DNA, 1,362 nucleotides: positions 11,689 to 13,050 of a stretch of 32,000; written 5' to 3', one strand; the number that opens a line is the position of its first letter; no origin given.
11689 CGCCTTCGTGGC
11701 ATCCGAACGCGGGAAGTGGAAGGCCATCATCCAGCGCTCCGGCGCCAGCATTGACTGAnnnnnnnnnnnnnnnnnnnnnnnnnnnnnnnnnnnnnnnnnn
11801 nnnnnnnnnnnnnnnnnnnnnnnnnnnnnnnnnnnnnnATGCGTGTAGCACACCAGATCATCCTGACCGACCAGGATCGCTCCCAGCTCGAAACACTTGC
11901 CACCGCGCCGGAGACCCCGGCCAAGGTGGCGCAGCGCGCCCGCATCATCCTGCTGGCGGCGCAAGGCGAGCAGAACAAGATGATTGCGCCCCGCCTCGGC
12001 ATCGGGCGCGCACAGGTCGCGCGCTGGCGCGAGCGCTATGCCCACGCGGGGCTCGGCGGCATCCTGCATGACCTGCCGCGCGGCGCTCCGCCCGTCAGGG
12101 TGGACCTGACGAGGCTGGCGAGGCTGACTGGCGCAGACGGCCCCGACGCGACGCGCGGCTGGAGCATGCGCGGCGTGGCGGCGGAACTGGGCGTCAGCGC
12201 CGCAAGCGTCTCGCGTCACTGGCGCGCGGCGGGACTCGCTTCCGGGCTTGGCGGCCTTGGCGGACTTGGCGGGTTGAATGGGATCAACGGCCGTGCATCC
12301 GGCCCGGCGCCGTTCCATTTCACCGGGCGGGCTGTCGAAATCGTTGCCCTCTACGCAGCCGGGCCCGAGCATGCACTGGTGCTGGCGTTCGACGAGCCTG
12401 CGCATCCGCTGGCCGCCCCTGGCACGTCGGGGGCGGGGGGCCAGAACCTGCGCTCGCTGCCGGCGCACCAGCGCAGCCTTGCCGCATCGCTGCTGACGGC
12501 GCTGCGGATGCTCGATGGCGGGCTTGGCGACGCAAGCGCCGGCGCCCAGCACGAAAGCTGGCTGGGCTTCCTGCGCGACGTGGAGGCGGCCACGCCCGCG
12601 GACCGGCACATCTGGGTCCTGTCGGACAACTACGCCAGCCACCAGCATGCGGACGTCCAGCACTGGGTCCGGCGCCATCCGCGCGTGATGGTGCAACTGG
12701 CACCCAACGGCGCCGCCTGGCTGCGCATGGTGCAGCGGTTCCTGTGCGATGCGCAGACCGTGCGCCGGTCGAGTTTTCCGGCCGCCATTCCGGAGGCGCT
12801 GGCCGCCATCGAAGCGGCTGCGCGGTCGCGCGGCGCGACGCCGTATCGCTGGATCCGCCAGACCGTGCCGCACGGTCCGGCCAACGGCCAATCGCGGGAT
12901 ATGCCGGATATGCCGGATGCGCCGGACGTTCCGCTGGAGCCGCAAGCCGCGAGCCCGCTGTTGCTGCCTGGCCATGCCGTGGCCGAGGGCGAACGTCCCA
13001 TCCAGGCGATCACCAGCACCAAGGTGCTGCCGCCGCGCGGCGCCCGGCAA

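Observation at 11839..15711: IS630-type transposase with a DD-Q triad fused in frame to a MalT/LAL STAND-LuxR regulator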

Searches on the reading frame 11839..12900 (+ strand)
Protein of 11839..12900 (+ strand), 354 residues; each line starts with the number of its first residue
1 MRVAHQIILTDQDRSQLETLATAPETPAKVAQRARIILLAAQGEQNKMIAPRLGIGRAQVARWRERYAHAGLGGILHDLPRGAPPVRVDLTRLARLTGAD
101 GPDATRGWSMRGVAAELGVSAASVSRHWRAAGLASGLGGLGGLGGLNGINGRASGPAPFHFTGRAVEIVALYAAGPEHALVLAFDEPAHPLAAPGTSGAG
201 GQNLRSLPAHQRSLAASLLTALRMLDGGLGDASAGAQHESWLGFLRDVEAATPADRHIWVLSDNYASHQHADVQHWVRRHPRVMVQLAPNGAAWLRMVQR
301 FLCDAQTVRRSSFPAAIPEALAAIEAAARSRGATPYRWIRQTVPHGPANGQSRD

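Call 4: search_protein_families(library=pfam, proteins=[window:11839-12900:+], max_evalue=1)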
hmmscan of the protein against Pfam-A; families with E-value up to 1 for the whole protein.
window:11839-12900:+ (354 aa): 18 families
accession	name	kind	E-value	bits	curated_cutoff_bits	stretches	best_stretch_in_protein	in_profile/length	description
PF13384.12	HTH_23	-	5.7e-12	45.5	24.6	2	28-74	2-48/50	Homeodomain-like domain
PF13551.12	HTH_29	-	1.4e-11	44.7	28.1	1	33-85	1-54/64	Winged helix-turn helix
PF13518.12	HTH_28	-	1.5e-08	35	25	1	32-82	1-50/52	Helix-turn-helix domain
PF13565.12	HTH_32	-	0.00052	20.9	33.7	1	60-128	2-73/73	Homeodomain-like domain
PF00196.25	GerE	-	0.0015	18.6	23.5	1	36-60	10-34/57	Bacterial regulatory proteins, luxR family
PF06056.18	Terminase_5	-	0.0023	18.3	20.3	1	42-75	12-45/58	Putative ATPase subunit of terminase (gpP-like)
PF01527.26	HTH_Tnp_1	-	0.0032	18.1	24.1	1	31-72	10-51/75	Transposase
PF00440.29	TetR_N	-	0.0092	16.2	24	1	108-129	17-38/47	Bacterial regulatory proteins, tetR family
PF01381.28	HTH_3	-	0.016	15.7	23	0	106-126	8-28/55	Helix-turn-helix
PF02796.21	HTH_7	-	0.023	15.3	23.8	1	34-60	12-38/45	Helix-turn-helix domain of resolvase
PF01371.25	Trp_repressor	-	0.023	15.2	27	0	17-63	23-69/88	Trp repressor protein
PF13936.12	HTH_38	-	0.024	14.8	27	0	106-127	19-40/44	Helix-turn-helix domain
PF09339.16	HTH_IclR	-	0.088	13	22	0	104-127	15-38/52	IclR helix-turn-helix domain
PF07638.17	Sigma70_ECF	-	0.13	12.6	21.1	1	106-131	150-175/185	ECF sigma factor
PF13560.12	HTH_31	-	0.16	12.8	27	1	105-126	12-33/64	Helix-turn-helix domain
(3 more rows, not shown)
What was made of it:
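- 11839..12093 (+): Transposase-derived HTH1 (residues 1-85). This is the most conserved part of the N-domain and is kept in every variant. Pfam HTH_23, HTH_29 and HTH_28 at residues 28-85 (call 4).
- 12094..12243 (+): Transposase-derived HTH2 (residues 86-135). Weak HTH_32 match at 60-128 (call 4).
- On IS630-family transposase (functional insertion sequence): HTH_23, HTH_29 and HTH_28 at residues 28-85, and HTH_32 at 60-128 (call 4).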

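Call 5: search_protein_families(library=ncbifam, proteins=[window:11839-12900:+], max_evalue=1)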
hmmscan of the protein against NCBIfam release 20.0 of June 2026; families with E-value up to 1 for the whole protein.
window:11839-12900:+ (354 aa): 7 families
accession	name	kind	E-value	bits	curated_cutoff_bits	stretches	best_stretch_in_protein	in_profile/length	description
NF033545.0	transpos_IS630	equivalog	4.4e-25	88.7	100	2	32-133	1-110/299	IS630 family transposase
NF033577.2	transpos_IS481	equivalog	2.8e-05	23.8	224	1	33-134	2-108/284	IS481 family transposase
NF033516.0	transpos_IS3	equivalog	0.017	14.3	160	1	32-73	2-44/369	IS3 family transposase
NF047541.1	telomere_Tpg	equivalog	0.036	14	90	0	25-65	17-56/183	telomere-protecting terminal protein Tpg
NF052445.1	RespRegMctR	equivalog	0.093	12.1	300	0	29-65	144-181/205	two-component system response regulator MctR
TIGR02850.1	spore_sigG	equivalog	0.32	10.4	457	0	11-63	189-242/254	RNA polymerase sporulation sigma factor SigG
NF047595.1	IS66_ISRel24_TnpA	equivalog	0.82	10.3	74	1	31-68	8-46/113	IS66-like element accessory protein TnpA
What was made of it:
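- On IS630-family transposase (functional insertion sequence): Aligned to profile positions 1-110 of NF033545 (call 5).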

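Call 14: search_solved_structures(query=window:11839-12900:+, max_evalue=1, show_alignments=2)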
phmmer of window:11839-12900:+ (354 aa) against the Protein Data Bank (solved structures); distinct sequences matched with E-value up to 1: 1.
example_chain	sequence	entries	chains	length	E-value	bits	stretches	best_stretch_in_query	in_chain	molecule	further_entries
3mm5_A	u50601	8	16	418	0.68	12.4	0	92-146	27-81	Sulfite reductase, dissimilatory-type subunit alpha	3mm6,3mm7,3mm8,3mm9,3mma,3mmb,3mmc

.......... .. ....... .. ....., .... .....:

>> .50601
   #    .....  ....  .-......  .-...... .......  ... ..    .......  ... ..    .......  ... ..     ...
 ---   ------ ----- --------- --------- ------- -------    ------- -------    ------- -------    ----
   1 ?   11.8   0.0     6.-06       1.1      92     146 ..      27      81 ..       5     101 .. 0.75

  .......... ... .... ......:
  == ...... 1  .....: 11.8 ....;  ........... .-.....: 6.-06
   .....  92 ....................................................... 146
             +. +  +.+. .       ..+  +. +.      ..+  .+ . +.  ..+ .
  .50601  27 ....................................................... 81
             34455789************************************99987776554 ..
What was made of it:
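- Tried and rejected: A PDB sequence search with residues 1-354 found nothing (call 14).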

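Call 19: search_protein_representatives(protein=window:11839-12900:+)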
Query: 354 residues. Proteins with E-value up to 0.001 (for the whole library): 11629; up to 1e-10: 1966; up to 1e-30: 50. The best 150 are listed.
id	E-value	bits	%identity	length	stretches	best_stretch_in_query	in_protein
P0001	6.5e-228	772.3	100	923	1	1-354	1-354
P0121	1.6e-104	366.5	63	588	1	1-342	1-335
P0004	1.6e-104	366.4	57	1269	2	1-344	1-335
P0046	1.6e-62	228.3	48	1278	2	1-341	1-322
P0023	6.5e-59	216.5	49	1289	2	1-340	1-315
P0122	5.3e-57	210.2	51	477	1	1-343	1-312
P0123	9.6e-51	189.6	33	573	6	9-126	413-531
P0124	7.8e-49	183.3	38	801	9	15-102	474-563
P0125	1.2e-48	182.7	47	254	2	9-94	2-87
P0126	2.0e-48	182.0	39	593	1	1-340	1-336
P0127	5.0e-45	170.8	32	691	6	3-76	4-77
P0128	5.3e-45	170.7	34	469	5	8-132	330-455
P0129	1.1e-44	169.7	38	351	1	1-341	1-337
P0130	5.0e-41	157.6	41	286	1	1-290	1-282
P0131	1.9e-39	152.5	60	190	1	1-134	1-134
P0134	1.3e-36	143.1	27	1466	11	10-133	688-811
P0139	5.0e-35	137.9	55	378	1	1-141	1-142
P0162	2.1e-31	126.0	37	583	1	1-341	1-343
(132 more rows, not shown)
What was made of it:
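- Checked: These include end-to-end alignments (1-341 against 1-337) to 340-365-residue standalone proteins (call 19).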

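Call 25: find_related_loci(query=A1, collection=genome_contigs, flank=10000)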
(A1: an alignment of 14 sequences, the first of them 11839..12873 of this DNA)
Query A1 (345 aa) in genome_contigs; peptide patterns used: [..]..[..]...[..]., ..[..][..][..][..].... (x = any residue, [..] = any of these).
334 stretches matched a pattern; 213 encode a relative of the query (tblastn E <= 1e-3); the best 80 are kept; 80 distinct loci.
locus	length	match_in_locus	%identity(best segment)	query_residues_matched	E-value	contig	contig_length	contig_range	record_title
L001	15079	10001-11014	55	1-341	2e-103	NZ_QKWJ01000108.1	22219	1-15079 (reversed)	Cupriavidus lacunae strain S23 Cupriavidus_S23_108, whole genome shotgun sequence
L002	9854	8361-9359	45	1-339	2e-81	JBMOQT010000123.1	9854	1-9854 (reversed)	MAG: Pseudomonadota bacterium isolate Betzabe_MAG161 MAG161_123, whole genome shotgun sequence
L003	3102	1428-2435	43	1-340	3e-81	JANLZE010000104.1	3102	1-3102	MAG: Thiobacillaceae bacterium isolate OTE_14_concoct_81 OTE_14_k141_3990512, whole genome shotgun sequence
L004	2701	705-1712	42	1-340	4e-82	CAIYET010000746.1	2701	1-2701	MAG: Candidatus Hydrogenedentes bacterium isolate MJ-time_bin-1056 genome assembly, contig: bin-1056:0746/1133, whole ge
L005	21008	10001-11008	42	1-340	4e-80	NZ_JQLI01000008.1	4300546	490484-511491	Cupriavidus necator A5-1 K307DRAFT_scf7180000000049_quiver_dupTrim_1601.8_C, whole genome shotgun sequence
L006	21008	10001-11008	42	1-340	4e-80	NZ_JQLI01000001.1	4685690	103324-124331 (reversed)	Cupriavidus necator A5-1 K307DRAFT_scf7180000000052_quiver.1_C, whole genome shotgun sequence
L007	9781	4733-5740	42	1-340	4e-80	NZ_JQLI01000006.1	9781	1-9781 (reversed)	Cupriavidus necator A5-1 K307DRAFT_scf7180000000045_quiver.6_C, whole genome shotgun sequence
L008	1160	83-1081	42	1-339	1e-86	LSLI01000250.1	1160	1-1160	MAG: Candidatus Gallionella acididurans isolate ShG14-8 contig02127, whole genome shotgun sequence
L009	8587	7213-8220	42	1-340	6e-80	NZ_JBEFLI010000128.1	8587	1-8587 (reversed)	Cupriavidus necator strain EM36 NODE_128_length_8587_cov_21.8928, whole genome shotgun sequence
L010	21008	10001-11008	42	1-340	8e-80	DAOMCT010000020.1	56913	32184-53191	MAG TPA_asm: Thiobacillus sp. isolate AMR_MDS_5073 NODE_357_length_56913_cov_52.242956, whole genome shotgun sequence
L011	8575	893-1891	42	1-339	1e-79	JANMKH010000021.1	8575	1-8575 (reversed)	MAG: Sulfuriferula sp. isolate OTE_64_metabat_214 OTE_64_k141_912556, whole genome shotgun sequence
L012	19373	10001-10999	42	1-339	2e-79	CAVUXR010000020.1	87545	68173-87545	MAG: uncultured beta proteobacterium isolate MFD07841.bin.2.41 genome assembly, contig: contig_25034, whole genome shotg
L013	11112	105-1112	43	1-340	3e-79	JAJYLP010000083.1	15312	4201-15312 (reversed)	MAG: Proteobacteria bacterium isolate DBS2-1.bin82 NODE_7060_length_15312_cov_4.880803, whole genome shotgun sequence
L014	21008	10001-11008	42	1-340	5e-79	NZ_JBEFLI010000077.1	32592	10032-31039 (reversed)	Cupriavidus necator strain EM36 NODE_77_length_32592_cov_26.3731, whole genome shotgun sequence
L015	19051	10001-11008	42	1-340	4e-79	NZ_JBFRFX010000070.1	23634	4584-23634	Cupriavidus sp. 2TAF22 SCAFFOLD_71, whole genome shotgun sequence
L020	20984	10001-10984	46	1-339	2e-78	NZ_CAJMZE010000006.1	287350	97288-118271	Paraburkholderia sp. J41 6, whole genome shotgun sequence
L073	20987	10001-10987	45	1-339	3e-75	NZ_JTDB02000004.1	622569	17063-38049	Paraburkholderia sacchari strain LMG 19450 ctg_3, whole genome shotgun sequence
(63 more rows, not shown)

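Call 43: predict_structure(alignment_id=A1)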
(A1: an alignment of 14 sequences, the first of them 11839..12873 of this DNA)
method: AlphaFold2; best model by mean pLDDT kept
length: 345 residues; sequences in the alignment: 14
mean_pLDDT: 79.5   pTM: 0.55
mean pLDDT of the five models: 79.5, 77.2, 75.8, 74.4, 74.4
residues with pLDDT >= 90: 162; 70-90: 86; 50-70: 59; < 50: 38
segments of 3 or more residues with pLDDT < 50: 80-85, 137-155, 195-203
pLDDT, mean of each block of 10 residues (from residue 1): 81 97 96 97 96 94 91 78 52 69 62 77 72 50 32 50 88 91 80 47 62 94 81 70 96 94 92 96 93 92 80 88 91 83 62
secondary structure, 60 per line:
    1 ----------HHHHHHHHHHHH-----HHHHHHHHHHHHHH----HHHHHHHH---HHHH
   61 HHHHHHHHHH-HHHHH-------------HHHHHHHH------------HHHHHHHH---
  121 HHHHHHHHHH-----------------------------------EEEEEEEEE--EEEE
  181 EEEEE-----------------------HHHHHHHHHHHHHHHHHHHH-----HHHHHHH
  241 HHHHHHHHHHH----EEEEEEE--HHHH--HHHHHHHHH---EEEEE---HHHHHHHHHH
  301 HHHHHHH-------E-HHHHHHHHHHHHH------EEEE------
elements in order: H11-22 H28-41 H46-53 H57-70 H72-76 H90-97 H110-117 H121-130 E166-174 E177-185 H209-228 H234-251 E256-262 H265-268 H271-279 E283-287 H291-307 H317-329 E336-339

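Call 47: fold_search(model_id=the predicted structure, library=pdb)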
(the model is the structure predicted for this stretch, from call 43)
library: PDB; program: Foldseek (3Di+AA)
matches with E <= 10: 145; with E <= 0.001: 0
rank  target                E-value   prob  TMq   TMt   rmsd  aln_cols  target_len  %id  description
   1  4u7b_A                3.6e-03  0.57  0.15  0.15  24.9       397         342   14  Crystal structure of a pre-cleavage Mos1 transpososome (released 2015-02-11)
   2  5hoo_B                1.3e-02  0.44  0.16  0.16  24.2       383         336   14  Crystal structure of the Mos1 Strand Transfer Complex (released 2016-06-01)
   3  3hos_B                3.4e-02  0.23  0.14  0.15  24.9       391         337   13  Crystal structure of the mariner Mos1 paired end complex with Mg (released 2009-09-22)
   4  7s03_A                5.7e-02  0.98  0.15  0.43  13.8       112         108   20  DNA-binding domain of human SETMAR in complex with Hsmar1 terminal inverted repeat (TIR) DNA (released 2022-08-03)
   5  5hoo_A                6.4e-02  0.30  0.17  0.18  24.1       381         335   15  Crystal structure of the Mos1 Strand Transfer Complex (released 2016-06-01)
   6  7svw_B                1.5e-01  0.16  0.11  0.09  21.0       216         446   11  Strand-transfer complex of TnsB from ShCAST (released 2022-08-10)
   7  2lvs_MODEL_1_A        2.4e-01  0.54  0.12  0.34  13.3       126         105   17  NMR solution structure of a CRISPR repeat binding protein (released 2013-01-23)
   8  8aa5_AP1              2.5e-01  0.13  0.11  0.09  20.8       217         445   11  Cryo-EM structure of the strand transfer complex of the TnsB transposase (type V-K CRISPR-associated transposon) (released 2022-10-19)
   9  3hot_A                2.7e-01  0.10  0.14  0.14  24.2       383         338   15  Crystal structure of the Mos1 mariner paired end complex with Mn (released 2009-09-22)
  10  8ea3_X                3.2e-01  0.11  0.11  0.08  20.0       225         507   10  V-K CAST Transpososome from Scytonema hofmanni, major configuration (released 2022-11-30)
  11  8rdu_R                3.9e-01  0.09  0.11  0.08  20.2       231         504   11  Conformational Landscape of the Type V-K CRISPR-associated TransposonIntegration Assembly CAST V-K composite map (released 2024-06-19)
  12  8rdu_S                4.8e-01  0.09  0.11  0.08  21.1       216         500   11  Conformational Landscape of the Type V-K CRISPR-associated TransposonIntegration Assembly CAST V-K composite map (released 2024-06-19)
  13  1k78_A                5.7e-01  0.72  0.15  0.39  14.2       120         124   19  Pax5(1-149)+Ets-1(331-440)+DNA (released 2002-01-04)
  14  5cm3_B                1.1e+00  0.44  0.14  0.39   7.4        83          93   23  Crystal Structure of KorA, a plasmid-encoded, global transcription regulator (released 2016-04-06)
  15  8hkc_E                1.2e+00  0.02  0.09  0.11  23.7       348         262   15  Cryo-EM structure of E. coli RNAP sigma32 complex (released 2023-05-31)
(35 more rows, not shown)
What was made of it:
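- Closest known: SETMAR. Same: Foldseek places the SETMAR DNA-binding domain among the best matches of the N-domain model (call 47).
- Fold: Foldseek's best hits for the N-domain model are the Mos1 mariner transposase and the SETMAR DNA-binding domain bound to its TIR (call 47).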

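Call 61: search_dna_similar(query=L005:10001-11083:+, collection=plasmids, mode=protein, max_rows=25)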
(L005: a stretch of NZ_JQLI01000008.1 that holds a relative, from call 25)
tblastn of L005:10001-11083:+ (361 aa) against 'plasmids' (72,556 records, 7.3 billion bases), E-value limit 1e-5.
Records with a match: 2332; places in all: 3971; records where one place covers at least 80% of the query: 1583.
Best place of each record, by identity: 95-99% 1; 80-90% 2; 60-80% 28; <60% 2301.
By first word of the organism name: Klebsiella 471; Salmonella 371; Streptomyces 165; Rhizobium 108; Sinorhizobium 103; Shigella 102; Citrobacter 100; Bradyrhizobium 79; Escherichia 77; Enterobacter 70; and 127 more.
By predicted mobility (MOB-suite, as given by PLSDB): conjugative 1227; non-mobilizable 728; mobilizable 377.
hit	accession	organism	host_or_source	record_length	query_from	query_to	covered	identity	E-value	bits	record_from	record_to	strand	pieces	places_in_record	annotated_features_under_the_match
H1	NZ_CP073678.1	Cupriavidus sp. KK10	Isolate,A bacterial consortium from ...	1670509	1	361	100%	98.1%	0e+0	736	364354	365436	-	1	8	none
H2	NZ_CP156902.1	Pseudomonas kurunegalensis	Homo sapiens,stool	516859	6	338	92%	84.7%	0e+0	590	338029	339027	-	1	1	IS630 family transposase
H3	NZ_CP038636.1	Cupriavidus oxalaticus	whole organism,sewage sludge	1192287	1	321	89%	86.7%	1e-155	611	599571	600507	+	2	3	none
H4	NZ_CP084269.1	Caballeronia sp. Lep1P3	Leptoglossus zonatus,Cell culture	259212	1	361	100%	72.3%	3e-177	553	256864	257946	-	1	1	IS630 family transposase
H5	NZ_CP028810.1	Burkholderia contaminans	genomic DNA,the respiratory tract of a ...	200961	1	357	99%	63.1%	5e-151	477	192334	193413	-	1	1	IS630-like element ISBmu8 family transposase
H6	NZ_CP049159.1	Caballeronia sp. SBC1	whole organism,soil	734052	1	357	99%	62.5%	6e-150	474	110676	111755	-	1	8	IS630-like element ISBmu8 family transposase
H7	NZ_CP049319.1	Caballeronia sp. SBC2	whole organism,soil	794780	1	357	99%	62.5%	6e-150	474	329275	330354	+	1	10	IS630-like element ISBmu8 family transposase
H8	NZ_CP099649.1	Paraburkholderia fungorum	Arabidopsis thaliana,pure culture,leaf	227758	1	357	99%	62.2%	4e-141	449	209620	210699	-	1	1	IS630 family transposase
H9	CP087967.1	Polaromonas sp. P1-6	cell culture,cave ground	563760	17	357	94%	64.5%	1e-147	468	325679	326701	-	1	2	none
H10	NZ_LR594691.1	Variovorax sp. WDL1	linuron-contaminated soil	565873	1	353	98%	61.6%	6e-140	446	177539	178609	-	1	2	IS630 family transposase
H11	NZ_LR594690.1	Variovorax sp. WDL1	linuron-contaminated soil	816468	1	353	98%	61.6%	6e-140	446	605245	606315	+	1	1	IS630 family transposase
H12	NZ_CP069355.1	Microvirga sp. VF16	Vachellia farnesiana,Cell culture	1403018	7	356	97%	57.2%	5e-129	414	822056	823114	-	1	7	none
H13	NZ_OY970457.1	Mycobacterium riyadhense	-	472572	5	354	97%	55.8%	1e-122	395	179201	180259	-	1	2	IS630 family transposase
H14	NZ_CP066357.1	Bradyrhizobium elkanii USDA 76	Glycine max,DNA isolated from pure ...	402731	7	353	96%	56.3%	2e-123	398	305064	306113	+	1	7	IS630 family transposase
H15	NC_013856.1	Azospirillum sp. B510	-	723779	1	352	98%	54.9%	3e-122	395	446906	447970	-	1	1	IS630-like element ISAzs31 family transposase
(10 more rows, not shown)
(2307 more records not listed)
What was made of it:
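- Nearest named relatives are ISBmu8-family transposases (call 61).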
